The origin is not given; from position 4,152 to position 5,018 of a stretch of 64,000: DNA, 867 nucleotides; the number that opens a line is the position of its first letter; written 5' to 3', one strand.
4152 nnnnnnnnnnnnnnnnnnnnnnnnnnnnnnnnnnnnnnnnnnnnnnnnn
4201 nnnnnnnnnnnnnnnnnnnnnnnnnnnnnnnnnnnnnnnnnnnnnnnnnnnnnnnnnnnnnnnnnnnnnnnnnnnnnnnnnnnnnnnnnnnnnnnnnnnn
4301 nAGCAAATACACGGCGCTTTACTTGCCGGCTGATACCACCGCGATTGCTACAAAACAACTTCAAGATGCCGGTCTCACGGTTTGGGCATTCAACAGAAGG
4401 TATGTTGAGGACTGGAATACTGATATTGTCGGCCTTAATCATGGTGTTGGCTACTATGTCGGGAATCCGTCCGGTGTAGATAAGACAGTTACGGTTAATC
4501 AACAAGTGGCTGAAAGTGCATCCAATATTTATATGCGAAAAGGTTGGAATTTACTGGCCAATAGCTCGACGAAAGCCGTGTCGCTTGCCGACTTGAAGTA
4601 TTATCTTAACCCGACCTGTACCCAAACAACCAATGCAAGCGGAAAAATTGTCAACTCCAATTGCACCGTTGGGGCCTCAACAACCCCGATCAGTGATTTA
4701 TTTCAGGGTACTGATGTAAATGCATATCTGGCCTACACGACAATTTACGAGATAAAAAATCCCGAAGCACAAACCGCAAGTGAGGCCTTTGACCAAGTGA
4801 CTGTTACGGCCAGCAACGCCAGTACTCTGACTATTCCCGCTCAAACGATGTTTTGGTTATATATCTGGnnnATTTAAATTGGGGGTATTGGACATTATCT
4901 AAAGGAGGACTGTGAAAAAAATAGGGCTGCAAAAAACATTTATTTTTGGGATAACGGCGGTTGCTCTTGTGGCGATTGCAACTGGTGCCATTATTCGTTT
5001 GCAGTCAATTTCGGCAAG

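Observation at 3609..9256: Tandem array of four paralogous membrane-anchored surface proteins sharing an uncharacterised C-terminal domain (a fifth copy at 38306-40825)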

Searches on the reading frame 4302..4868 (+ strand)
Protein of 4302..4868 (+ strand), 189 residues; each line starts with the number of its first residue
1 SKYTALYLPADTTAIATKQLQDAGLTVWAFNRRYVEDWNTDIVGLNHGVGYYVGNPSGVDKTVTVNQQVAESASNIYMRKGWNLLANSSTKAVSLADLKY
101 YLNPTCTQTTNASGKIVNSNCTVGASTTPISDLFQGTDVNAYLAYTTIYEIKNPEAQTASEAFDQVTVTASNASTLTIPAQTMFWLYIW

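Call 8: find_homologous_proteins(query=A2, max_evalue=0.001)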
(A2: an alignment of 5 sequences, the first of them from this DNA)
Query A2 (5 sequences) (189 aa, profile of the alignment): 29 proteins with E <= 0.001 among 2390 candidates.
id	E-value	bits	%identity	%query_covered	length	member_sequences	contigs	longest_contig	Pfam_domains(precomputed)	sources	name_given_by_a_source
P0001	9.1e-34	135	22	90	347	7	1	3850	-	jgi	-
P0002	1.1e-28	118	25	35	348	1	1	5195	-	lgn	-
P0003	3.9e-25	107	26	90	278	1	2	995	-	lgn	-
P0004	5.9e-25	106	29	74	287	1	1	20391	-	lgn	-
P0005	7.3e-25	106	22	90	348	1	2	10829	-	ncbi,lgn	-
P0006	1.7e-24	105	24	89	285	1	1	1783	-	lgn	-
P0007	4.8e-24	103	27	74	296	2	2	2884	-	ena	-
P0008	8.2e-24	102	27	90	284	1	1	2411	-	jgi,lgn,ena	-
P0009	1.4e-23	102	23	90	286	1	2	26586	-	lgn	-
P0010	2.7e-23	101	24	92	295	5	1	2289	-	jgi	-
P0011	4.1e-23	100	25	89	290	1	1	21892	-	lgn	-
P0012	6.1e-23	100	22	96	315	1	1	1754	-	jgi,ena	-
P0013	8.1e-23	99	22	73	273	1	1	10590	-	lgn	-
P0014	1.1e-22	99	25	90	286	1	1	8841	-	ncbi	-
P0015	1.2e-22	99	24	89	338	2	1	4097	-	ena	-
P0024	9.5e-21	92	23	89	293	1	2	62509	-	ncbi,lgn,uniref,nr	ncbi:MAG: hypothetical protein BWY43_00325 [candidate division WS2 bacterium ADurb.Bin280]|uniref:Un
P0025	2.5e-20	91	28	50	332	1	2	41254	-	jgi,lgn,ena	-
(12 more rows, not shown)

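Call 9: search_solved_structures(query=A2, max_evalue=10)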
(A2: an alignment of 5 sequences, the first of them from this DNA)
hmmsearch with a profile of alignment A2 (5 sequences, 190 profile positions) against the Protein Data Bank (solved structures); distinct sequences matched with E-value up to 10: 0.

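Call 19: find_encoding_contigs(protein=P0024, flank=10000, max_places=2)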
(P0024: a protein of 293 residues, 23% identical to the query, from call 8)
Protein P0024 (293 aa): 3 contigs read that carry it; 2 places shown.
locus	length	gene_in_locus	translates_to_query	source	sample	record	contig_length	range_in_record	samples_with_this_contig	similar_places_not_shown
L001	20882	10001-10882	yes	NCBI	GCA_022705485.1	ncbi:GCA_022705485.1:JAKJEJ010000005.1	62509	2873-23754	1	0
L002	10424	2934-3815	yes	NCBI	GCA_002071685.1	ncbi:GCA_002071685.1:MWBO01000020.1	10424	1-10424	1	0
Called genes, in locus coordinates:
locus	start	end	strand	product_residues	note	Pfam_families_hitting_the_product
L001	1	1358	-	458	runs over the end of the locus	PF02874:ATP-synt_ab_N, PF00006:ATP-synt_ab, PF22919:ATP-synt_VA_C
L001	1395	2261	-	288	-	PF00231:ATP-synt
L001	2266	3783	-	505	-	PF00006:ATP-synt_ab, PF00306:ATP-synt_ab_C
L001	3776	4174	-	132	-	PF00213:OSCP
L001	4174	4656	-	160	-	PF00430:ATP-synt_B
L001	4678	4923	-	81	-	PF00137:ATP-synt_C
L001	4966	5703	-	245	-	PF00119:ATP-synt_A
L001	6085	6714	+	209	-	PF00590:TP_methylase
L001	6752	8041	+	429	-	-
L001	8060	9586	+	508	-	-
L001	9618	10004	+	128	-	-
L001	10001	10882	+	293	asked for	-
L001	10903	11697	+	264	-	PF01026:TatD_DNase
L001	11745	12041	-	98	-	-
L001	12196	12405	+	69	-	-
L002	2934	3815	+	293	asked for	-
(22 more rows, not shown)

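Call 20: find_encoding_contigs(protein=P0025, flank=10000, max_places=2)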
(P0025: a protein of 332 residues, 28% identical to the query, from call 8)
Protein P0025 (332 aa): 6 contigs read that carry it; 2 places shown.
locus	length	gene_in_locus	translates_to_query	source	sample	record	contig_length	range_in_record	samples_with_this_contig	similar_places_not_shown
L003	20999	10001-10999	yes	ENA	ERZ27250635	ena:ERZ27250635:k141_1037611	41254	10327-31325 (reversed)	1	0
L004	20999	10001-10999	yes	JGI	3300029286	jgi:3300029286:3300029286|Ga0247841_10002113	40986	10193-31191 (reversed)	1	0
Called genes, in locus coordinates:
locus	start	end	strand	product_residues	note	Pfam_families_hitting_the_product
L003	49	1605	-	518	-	PF02874:ATP-synt_ab_N, PF00006:ATP-synt_ab, PF00306:ATP-synt_ab_C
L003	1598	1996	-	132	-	PF00213:OSCP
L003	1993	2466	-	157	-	PF00430:ATP-synt_B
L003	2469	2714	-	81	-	PF00137:ATP-synt_C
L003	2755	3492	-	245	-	PF00119:ATP-synt_A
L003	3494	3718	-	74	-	PF09527:ATPase_gene1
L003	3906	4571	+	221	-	PF00590:TP_methylase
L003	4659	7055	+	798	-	PF10528:GLEYA (faint), PF07691:PA14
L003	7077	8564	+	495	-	-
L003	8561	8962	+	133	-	-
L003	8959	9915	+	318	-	-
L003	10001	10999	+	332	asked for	-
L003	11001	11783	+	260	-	PF01026:TatD_DNase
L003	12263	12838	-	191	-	-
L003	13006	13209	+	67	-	-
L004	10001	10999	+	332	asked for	-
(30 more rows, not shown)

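Call 21: predict_structure(alignment_id=A2)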
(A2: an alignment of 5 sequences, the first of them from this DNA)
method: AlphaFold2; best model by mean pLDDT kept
length: 189 residues; sequences in the alignment: 5
mean_pLDDT: 67.2   pTM: 0.62
mean pLDDT of the five models: 67.2, 64.4, 43.7, 42.8, 39.1
residues with pLDDT >= 90: 9; 70-90: 78; 50-70: 70; < 50: 32
segments of 3 or more residues with pLDDT < 50: 9-14, 32-43, 67-75
pLDDT, mean of each block of 10 residues (from residue 1): 48 56 70 47 52 70 54 55 81 88 62 58 65 65 79 75 84 88 82
secondary structure, 60 per line:
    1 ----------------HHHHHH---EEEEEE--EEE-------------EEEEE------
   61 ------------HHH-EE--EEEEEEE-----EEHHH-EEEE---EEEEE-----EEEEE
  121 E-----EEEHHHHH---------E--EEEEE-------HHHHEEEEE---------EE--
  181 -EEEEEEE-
elements in order: H17-22 E26-31 E34-36 E50-54 E81-87 E99-102 E106-110 E116-121 E127-129 H130-134 E147-151 H159-162 E163-167 E182-188

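Call 22: search_protein_representatives(alignment_id=A2)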
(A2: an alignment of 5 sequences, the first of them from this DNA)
Query: 5 sequences, 190 profile positions. Proteins with E-value up to 0.001 (for the whole library): 192; up to 1e-10: 118; up to 1e-30: 9. The best 150 are listed.
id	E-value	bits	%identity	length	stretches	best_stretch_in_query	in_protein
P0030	7.0e-75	267.4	-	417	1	1-188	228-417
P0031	5.0e-70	251.5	-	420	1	1-187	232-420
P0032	1.4e-55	204.5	-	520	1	1-189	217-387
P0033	6.3e-47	176.2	-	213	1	1-188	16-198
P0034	8.0e-40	153.0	-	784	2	2-187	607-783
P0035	2.9e-37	144.7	-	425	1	2-188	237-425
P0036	9.8e-35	136.4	-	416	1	1-187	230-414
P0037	2.4e-34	135.2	-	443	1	1-187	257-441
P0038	7.1e-34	133.6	-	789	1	2-188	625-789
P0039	1.4e-29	119.6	-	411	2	2-187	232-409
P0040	1.9e-29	119.2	-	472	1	2-188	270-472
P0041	2.2e-29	119.0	-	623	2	2-188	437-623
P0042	7.4e-29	117.3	-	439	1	1-187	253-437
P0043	2.0e-28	115.9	-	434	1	2-187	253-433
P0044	1.9e-27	112.7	-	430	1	1-187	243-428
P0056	2.2e-24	102.7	-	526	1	2-187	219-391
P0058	5.3e-24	101.4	-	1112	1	1-188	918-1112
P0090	1.3e-18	83.8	-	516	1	2-188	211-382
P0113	3.0e-14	69.6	-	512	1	1-188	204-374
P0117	1.3e-13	67.6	-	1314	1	2-186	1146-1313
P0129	3.9e-12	62.7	-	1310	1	1-187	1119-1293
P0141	5.0e-11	59.1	-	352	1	8-188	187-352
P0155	5.7e-10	55.7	-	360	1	11-187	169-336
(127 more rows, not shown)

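Call 36: predict_structure(alignment_id=A3)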
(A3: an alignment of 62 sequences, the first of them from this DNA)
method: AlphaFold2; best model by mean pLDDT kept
length: 189 residues; sequences in the alignment: 62
mean_pLDDT: 92.1   pTM: 0.87
mean pLDDT of the five models: 92.1, 91.5, 91.1, 90.9, 90.7
residues with pLDDT >= 90: 145; 70-90: 37; 50-70: 7; < 50: 0
segments of 3 or more residues with pLDDT < 50: none
pLDDT, mean of each block of 10 residues (from residue 1): 91 93 96 91 94 94 84 80 97 98 86 88 86 88 96 95 97 98 97
secondary structure, 60 per line:
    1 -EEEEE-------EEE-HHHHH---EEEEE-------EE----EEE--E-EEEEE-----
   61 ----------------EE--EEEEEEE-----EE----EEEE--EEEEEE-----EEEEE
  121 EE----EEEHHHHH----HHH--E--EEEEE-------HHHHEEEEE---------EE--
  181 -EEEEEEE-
elements in order: E2-6 E14-16 H18-22 E26-30 E44-46 E51-55 E81-87 E99-102 E105-110 E116-122 E127-129 H130-134 E147-151 H159-162 E163-167 E182-188

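Call 39: fold_search(model_id=the predicted structure, library=pdb)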
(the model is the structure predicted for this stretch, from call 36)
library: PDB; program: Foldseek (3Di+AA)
matches with E <= 10: 105; with E <= 0.001: 0
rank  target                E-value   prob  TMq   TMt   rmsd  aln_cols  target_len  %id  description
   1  6fzv_D                2.0e-01  0.06  0.17  0.14  17.5       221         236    6  Crystal structure of the metalloproteinase enhancer PCPE-1 bound to the procollagen C propeptide trimer (short) (released 2018-07-04)
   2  4qd2_F                3.7e-01  0.07  0.19  0.16  16.0       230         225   10  Molecular basis for disruption of E-cadherin adhesion by botulinum neurotoxin A complex (released 2014-06-25)
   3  7qox_B                1.0e+00  0.04  0.16  0.10  15.9       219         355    8  Factor XI and Plasma Kallikrein apple domain structures reveals different kininogen bound complexes (released 2023-01-18)
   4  7aoi_XP               1.1e+00  0.03  0.20  0.11  24.1       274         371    7  Trypanosoma brucei mitochondrial ribosome large subunit assembly intermediate (released 2020-12-02)
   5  4lo7_E                1.2e+00  0.02  0.16  0.13  17.5       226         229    8  HA70(D3)-HA17-HA33 (released 2013-10-30)
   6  4lo8_A                1.3e+00  0.03  0.17  0.14  18.4       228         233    9  HA70(D3)-HA17 (released 2013-10-30)
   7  9hc5_B                1.3e+00  0.02  0.16  0.07  18.4       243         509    9  Structure of Tulane virus (released 2024-12-04)
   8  4qd2_A                1.5e+00  0.04  0.19  0.16  15.8       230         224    9  Molecular basis for disruption of E-cadherin adhesion by botulinum neurotoxin A complex (released 2014-06-25)
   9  4lo7_A                1.5e+00  0.02  0.16  0.14  17.1       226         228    8  HA70(D3)-HA17-HA33 (released 2013-10-30)
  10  2nrp_B                2.2e+00  0.06  0.15  0.08  12.2       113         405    9  MoeA R350A (released 2007-01-16)
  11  5l7u_A                2.2e+00  0.03  0.17  0.07  11.0       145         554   12  Crystal structure of BvGH123 with bound GalNAc (released 2017-03-22)
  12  6ndr_A                2.4e+00  0.07  0.14  0.14   5.5        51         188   16  Crystal structure of dTDP-6-deoxy-D-glucose-3,5-epimerase RmlC from Legionella pneumophila Philadelphia 1 in complex w (released 2018-12-26)
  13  7qot_A                2.4e+00  0.02  0.17  0.10  17.1       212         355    7  Factor XI and Plasma Kallikrein apple domain structures reveals different kininogen bound complexes (released 2023-01-18)
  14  8vg6_C                2.4e+00  0.02  0.18  0.08  19.1       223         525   10  Structure of Tulane virus (released 2024-12-25)
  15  9cvg_C                2.4e+00  0.01  0.13  0.06  20.3       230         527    9  Cryo-EM structure of Tulane virus 9-6-17 variant capsid protein VP1 9-14-18, DTT-treated (released 2024-08-21)
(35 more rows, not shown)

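Call 44: fold_search(model_id=the predicted structure, library=viral)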
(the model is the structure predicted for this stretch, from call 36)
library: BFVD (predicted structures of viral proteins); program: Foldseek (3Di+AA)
matches with E <= 10: 103; with E <= 0.001: 0
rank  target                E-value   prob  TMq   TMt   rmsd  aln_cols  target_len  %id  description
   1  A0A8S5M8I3            4.3e-01  0.06  0.18  0.06  24.1       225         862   12  Calcineurin-like phosphoesterase domain-containing protein [Siphoviridae sp. ctzVd36]
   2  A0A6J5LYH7            5.3e-01  0.06  0.17  0.20  18.3       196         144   14  Uncharacterized protein [uncultured Caudovirales phage]
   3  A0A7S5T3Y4            8.8e-01  0.04  0.13  0.08  19.8       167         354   10  (no name in the UniProt tables at hand)
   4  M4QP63                1.5e+00  0.01  0.14  0.09  18.5       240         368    9  Uncharacterized protein [Synechococcus phage S-SKS1]
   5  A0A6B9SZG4            1.9e+00  0.07  0.18  0.26  14.0       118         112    8  (no name in the UniProt tables at hand)
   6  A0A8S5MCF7            1.9e+00  0.02  0.11  0.10  15.5       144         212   12  Uncharacterized protein [Podoviridae sp. ct53O25]
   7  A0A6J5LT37            2.0e+00  0.02  0.13  0.04  18.1       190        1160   14  Tip attachment protein J [uncultured Caudovirales phage]
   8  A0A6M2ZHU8            2.0e+00  0.01  0.09  0.02  23.3       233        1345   11  Outer capsid protein [Synechococcus phage S-SCSM1]
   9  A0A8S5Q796            2.1e+00  0.02  0.16  0.06  20.8       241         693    7  Uncharacterized protein [Siphoviridae sp. ctK9J6]
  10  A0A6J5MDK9            2.2e+00  0.02  0.10  0.05  22.5       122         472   18  Major tropism determinant N-terminal domain-containing protein [uncultured Caudovirales phage]
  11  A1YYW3                2.4e+00  0.01  0.13  0.09  21.0       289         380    9  Coat protein (Fragment) [Blackcurrant reversion association virus]
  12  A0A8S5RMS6            2.5e+00  0.03  0.12  0.05  16.4       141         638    8  Hydrolase [virus sp. ctEfN2]
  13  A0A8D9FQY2            2.5e+00  0.01  0.12  0.07  22.4       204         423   14  Protease 1 [uncultured marine phage]
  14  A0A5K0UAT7            2.7e+00  0.06  0.10  0.09  15.8        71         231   24  TM2 domain-containing protein [Yasminevirus sp. GU-2018]
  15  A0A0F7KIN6            2.7e+00  0.01  0.09  0.04  13.6        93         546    8  (no name in the UniProt tables at hand)
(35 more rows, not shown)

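Call 47: search_protein_families(library=pfam, alignment_id=A3, max_evalue=1)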
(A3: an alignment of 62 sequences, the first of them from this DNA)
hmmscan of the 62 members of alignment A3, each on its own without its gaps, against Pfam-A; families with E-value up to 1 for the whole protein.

A. member 1, seq(189 aa): 0 families

B. families by the number of members that match (of 62 scanned): 27 families (the first 25 are shown)
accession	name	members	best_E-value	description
PF01917.21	Arch_flagellin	1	0.0073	Archaebacterial flagellin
PF13358.12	DDE_3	1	0.011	DDE superfamily endonuclease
PF07916.16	TraG_N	1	0.012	TraG-like protein, N-terminal region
PF16729.10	DUF5067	1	0.012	Domain of unknown function (DUF5067)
PF10836.13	DUF2574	1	0.017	Protein of unknown function (DUF2574)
PF23759.1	GBD_T9SS_assoc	1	0.021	Galactose binding domain-like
PF20098.4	DUF6488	1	0.03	Family of unknown function (DUF6488)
PF23839.1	DUF7209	1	0.031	Family of unknown function (DUF7209)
PF22216.1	Sas-6_C_CC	1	0.032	Spindle assembly abnormal protein 6 homolog, C-terminal coiled coil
PF09738.14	LRRFIP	1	0.036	LRRFIP family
PF23239.1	DUF7069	1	0.039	Domain of unknown function (DUF7069)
PF20981.2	AAR2_1st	1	0.043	AAR2 N-terminal domain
PF13389.11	DUF4107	1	0.048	Protein of unknown function (DUF4107)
PF19644.4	DUF6147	1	0.049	Family of unknown function (DUF6147)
PF00682.25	HMGL-like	1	0.058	HMGL-like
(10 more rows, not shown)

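Call 69: find_homologous_proteins(query=A3, max_evalue=0.00001)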
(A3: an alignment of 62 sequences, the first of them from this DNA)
Query A3 (62 sequences) (189 aa, profile of the alignment): 31 proteins with E <= 0.00001 among 3583 candidates.
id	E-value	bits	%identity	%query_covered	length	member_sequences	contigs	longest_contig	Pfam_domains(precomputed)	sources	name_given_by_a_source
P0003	1.5e-43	167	26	90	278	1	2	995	-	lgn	-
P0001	2.1e-43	166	22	90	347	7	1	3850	-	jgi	-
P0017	2.4e-42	163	26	89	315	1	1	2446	-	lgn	-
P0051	4.9e-41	158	23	90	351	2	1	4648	-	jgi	-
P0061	9.4e-41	158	33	11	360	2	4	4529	-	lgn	-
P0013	1.3e-40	157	22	73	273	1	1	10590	-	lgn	-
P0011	1.5e-40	157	25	89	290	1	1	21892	-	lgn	-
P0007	3.1e-40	156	27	74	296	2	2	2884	-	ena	-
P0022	3.8e-40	156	23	74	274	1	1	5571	-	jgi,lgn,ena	-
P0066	8.3e-40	154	24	90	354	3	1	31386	-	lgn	-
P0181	8.9e-40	154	23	90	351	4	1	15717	-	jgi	-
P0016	1.9e-39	153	24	74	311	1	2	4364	-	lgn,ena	-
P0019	2.3e-39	153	25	90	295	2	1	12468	-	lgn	-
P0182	6.3e-39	152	26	74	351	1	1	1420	-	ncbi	-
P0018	1.2e-38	151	21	74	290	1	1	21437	-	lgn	-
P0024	5.8e-35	139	23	89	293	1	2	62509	-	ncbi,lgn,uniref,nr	ncbi:MAG: hypothetical protein BWY43_00325 [candidate division WS2 bacterium ADurb.Bin280]|uniref:Un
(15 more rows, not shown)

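Call 97: list_cluster_members(proteins=[P0035, P0044, P0056, P0090, P0113, P0058, P0141, P0155, P0129, P0117])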
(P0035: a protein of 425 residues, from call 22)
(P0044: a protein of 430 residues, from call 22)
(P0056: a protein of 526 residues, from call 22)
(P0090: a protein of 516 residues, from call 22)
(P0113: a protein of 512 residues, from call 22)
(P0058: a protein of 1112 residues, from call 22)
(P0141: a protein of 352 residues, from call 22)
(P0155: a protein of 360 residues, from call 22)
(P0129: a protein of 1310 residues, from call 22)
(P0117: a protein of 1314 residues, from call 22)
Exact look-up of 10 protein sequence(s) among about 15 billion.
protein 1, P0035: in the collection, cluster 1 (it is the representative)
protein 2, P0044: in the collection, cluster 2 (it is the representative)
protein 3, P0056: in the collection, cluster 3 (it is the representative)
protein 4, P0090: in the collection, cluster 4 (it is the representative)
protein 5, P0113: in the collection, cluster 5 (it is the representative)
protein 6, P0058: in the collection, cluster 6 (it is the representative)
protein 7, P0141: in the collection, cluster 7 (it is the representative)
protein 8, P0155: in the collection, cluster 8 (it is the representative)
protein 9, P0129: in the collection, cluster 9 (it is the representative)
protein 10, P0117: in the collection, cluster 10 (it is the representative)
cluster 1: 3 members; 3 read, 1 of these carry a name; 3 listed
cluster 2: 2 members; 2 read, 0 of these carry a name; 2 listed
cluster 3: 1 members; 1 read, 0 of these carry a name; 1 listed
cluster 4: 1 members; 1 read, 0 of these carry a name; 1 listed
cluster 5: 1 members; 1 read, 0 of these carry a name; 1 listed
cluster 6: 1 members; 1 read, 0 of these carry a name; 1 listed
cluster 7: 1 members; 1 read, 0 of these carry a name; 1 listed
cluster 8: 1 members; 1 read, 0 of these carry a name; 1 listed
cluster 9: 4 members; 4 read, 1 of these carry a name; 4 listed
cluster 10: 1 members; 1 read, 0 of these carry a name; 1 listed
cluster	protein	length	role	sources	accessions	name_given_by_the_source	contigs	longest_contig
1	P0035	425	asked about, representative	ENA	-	-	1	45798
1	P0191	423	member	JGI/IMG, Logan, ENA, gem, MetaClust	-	\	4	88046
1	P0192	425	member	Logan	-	-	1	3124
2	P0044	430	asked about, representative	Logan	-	-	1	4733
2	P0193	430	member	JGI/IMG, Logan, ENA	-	-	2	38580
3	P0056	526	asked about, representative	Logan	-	-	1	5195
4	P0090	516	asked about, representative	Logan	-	-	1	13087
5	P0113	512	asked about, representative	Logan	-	-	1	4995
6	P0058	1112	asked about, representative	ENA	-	-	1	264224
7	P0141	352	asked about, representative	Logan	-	-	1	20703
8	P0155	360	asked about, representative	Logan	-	-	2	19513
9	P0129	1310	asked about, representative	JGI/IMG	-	-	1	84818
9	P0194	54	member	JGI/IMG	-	uncharacterized DUF497 family protein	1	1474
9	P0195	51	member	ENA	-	-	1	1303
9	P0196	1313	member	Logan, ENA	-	-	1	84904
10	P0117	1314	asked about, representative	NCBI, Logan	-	-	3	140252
